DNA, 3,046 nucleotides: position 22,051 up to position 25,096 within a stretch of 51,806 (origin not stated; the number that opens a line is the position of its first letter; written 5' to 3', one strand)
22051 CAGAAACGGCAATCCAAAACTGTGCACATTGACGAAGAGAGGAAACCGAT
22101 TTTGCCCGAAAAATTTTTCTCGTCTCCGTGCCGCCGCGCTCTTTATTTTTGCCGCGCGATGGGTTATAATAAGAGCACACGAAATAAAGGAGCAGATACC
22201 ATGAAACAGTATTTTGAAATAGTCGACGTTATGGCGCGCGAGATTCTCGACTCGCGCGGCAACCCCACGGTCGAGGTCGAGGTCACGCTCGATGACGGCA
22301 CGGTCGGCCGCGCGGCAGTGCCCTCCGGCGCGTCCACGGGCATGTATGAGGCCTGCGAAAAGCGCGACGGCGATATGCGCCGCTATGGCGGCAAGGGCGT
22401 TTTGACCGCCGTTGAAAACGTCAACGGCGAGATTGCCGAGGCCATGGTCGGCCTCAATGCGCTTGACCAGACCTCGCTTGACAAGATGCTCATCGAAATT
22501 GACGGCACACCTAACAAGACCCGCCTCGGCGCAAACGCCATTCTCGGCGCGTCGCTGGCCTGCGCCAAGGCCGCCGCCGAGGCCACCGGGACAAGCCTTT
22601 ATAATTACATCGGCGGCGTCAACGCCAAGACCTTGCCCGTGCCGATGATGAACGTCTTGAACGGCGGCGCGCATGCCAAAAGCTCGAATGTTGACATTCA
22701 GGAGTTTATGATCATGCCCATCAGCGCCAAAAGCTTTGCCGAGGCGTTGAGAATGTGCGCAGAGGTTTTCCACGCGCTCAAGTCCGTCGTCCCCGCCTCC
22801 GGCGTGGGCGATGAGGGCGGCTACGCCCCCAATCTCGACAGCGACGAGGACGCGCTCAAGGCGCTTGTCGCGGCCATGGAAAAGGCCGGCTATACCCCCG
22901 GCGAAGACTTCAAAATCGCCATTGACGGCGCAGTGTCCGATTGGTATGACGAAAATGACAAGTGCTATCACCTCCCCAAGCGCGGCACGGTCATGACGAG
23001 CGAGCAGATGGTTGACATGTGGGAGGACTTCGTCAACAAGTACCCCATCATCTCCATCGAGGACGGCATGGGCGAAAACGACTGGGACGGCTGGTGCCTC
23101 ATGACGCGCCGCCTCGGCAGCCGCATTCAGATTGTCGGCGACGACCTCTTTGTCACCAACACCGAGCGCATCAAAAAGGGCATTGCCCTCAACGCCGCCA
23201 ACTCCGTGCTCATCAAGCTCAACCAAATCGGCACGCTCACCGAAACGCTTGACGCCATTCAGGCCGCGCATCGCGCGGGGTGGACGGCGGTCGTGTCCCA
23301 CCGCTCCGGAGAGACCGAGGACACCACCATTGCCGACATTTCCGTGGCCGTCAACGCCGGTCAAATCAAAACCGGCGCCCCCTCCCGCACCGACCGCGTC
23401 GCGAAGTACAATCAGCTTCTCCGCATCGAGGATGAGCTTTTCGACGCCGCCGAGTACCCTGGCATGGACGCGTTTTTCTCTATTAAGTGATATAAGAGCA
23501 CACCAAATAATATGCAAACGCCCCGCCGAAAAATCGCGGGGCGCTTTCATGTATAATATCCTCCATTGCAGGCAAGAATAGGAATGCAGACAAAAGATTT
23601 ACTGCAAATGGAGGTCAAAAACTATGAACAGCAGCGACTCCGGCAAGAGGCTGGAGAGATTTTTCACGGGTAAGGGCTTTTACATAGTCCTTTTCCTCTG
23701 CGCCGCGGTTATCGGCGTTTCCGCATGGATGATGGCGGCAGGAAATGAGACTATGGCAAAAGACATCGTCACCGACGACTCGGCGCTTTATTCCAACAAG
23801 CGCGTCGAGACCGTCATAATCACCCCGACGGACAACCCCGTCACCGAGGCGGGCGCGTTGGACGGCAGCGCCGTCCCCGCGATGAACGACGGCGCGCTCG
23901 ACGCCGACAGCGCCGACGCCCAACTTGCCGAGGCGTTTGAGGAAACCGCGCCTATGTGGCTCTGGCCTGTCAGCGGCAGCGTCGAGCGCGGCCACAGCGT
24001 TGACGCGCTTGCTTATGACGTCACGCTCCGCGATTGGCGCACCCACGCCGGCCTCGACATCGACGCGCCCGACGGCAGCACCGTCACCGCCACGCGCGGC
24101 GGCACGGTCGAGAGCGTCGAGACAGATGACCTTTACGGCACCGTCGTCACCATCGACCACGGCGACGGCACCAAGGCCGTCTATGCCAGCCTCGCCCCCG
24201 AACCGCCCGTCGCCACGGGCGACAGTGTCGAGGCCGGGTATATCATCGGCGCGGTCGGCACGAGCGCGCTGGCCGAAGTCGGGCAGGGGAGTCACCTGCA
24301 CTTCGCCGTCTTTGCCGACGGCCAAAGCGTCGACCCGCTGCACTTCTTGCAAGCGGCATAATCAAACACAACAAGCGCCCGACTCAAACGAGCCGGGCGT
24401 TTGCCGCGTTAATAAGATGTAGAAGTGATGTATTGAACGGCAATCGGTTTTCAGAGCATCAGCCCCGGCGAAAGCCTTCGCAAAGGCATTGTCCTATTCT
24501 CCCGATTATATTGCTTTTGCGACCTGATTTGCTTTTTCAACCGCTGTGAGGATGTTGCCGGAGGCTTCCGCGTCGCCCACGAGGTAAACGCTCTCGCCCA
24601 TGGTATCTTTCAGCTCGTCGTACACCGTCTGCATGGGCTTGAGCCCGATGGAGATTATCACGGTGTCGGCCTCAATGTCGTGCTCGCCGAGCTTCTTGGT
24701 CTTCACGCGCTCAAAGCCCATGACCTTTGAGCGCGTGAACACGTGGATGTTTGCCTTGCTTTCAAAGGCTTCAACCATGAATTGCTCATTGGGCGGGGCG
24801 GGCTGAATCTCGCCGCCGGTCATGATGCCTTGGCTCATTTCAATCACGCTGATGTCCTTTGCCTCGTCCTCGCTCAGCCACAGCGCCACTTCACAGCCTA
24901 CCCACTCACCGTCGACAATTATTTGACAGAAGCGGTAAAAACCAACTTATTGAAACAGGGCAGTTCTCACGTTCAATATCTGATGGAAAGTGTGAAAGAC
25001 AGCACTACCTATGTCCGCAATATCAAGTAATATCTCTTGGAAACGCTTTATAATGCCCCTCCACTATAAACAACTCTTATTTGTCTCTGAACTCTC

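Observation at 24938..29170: AT-rich island encoding a four-gene restriction-modification operon with two C5-methyltransferases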

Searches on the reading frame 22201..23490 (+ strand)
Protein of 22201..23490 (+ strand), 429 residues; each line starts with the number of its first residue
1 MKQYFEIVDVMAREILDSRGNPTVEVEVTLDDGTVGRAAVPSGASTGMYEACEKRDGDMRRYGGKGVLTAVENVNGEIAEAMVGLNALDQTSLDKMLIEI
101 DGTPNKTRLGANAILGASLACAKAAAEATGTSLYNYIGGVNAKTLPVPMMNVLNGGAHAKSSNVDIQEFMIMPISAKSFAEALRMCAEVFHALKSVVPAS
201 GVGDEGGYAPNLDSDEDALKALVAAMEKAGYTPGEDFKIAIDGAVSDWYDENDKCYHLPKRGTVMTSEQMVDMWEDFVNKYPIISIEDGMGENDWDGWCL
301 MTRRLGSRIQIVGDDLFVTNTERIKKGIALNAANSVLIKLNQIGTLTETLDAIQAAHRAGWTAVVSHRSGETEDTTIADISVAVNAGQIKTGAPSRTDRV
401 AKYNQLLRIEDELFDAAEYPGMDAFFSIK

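Call 43: find_encoding_contigs(protein=window:22201-23490:+, flank=10000, max_places=8)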
Protein window:22201-23490:+ (429 aa): no gene with exactly this product is on record in the collection.

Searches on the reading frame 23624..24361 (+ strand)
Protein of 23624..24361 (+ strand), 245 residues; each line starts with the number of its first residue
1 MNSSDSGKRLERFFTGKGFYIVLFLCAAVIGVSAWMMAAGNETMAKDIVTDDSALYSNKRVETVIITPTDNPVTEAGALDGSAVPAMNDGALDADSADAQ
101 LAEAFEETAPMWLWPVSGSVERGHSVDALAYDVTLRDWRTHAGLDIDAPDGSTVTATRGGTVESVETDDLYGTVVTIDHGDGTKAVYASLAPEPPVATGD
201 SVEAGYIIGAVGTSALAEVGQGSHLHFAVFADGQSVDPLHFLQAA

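Call 42: find_encoding_contigs(protein=window:23624-24361:+, flank=10000, max_places=8)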
Protein window:23624-24361:+ (245 aa): no gene with exactly this product is on record in the collection.

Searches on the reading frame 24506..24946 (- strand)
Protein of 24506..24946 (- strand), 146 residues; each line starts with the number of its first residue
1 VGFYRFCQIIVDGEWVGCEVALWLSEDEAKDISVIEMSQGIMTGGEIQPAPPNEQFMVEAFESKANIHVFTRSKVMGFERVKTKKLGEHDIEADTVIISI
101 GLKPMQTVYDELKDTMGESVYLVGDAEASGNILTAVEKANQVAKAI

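Call 3: search_protein_families(library=pfam, proteins=[window:24506-24889:-], max_evalue=0.01)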
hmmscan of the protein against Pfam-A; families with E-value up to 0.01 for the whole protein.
window:24506-24889:- (127 aa): 1 family
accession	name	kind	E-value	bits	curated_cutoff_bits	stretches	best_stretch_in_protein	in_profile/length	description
PF07992.20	Pyr_redox_2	-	0.00016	21.7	26.1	1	10-106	165-260/291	Pyridine nucleotide-disulphide oxidoreductase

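Call 82: find_homologous_proteins(query=window:24506-24946:-, max_evalue=1e-10)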
Query window:24506-24946:- (146 aa): 3 proteins with E <= 1e-10 among 7 candidates.
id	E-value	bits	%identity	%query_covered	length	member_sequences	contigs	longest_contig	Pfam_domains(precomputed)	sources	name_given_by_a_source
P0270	7.7e-74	264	99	87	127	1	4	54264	-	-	-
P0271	4.8e-58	213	73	94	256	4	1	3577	PF01266.31,PF13434.13,PF13450.13,PF07992.21,PF00070.34,PF13738.13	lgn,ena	-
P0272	6.4e-38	148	48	95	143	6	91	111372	PF01266.31,PF07992.21,PF00070.34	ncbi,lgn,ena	-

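Call 83: find_encoding_contigs(protein=P0271, flank=5000, max_places=3)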
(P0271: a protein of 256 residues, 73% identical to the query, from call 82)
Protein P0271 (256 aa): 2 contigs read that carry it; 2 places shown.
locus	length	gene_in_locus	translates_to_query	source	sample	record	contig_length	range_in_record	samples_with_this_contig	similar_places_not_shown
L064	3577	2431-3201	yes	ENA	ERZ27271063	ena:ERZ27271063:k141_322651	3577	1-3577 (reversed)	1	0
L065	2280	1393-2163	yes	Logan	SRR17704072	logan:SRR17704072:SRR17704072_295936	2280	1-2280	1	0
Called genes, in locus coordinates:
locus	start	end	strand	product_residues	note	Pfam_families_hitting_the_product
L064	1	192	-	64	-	?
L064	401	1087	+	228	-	PF00665:rve (weak)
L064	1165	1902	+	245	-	-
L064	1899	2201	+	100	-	-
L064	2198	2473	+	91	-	-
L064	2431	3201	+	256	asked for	PF00070:Pyr_redox (faint), PF01266:DAO (faint), PF07992:Pyr_redox_2, PF13450:NAD_binding_8 (faint), PF13434:Lys_Orn_oxgnase (weak), PF13738:Pyr_redox_3 (weak)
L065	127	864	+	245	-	-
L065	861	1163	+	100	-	-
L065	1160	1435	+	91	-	-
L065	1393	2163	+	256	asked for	PF00070:Pyr_redox (faint), PF01266:DAO (faint), PF07992:Pyr_redox_2, PF13450:NAD_binding_8 (faint), PF13434:Lys_Orn_oxgnase (weak), PF13738:Pyr_redox_3 (weak)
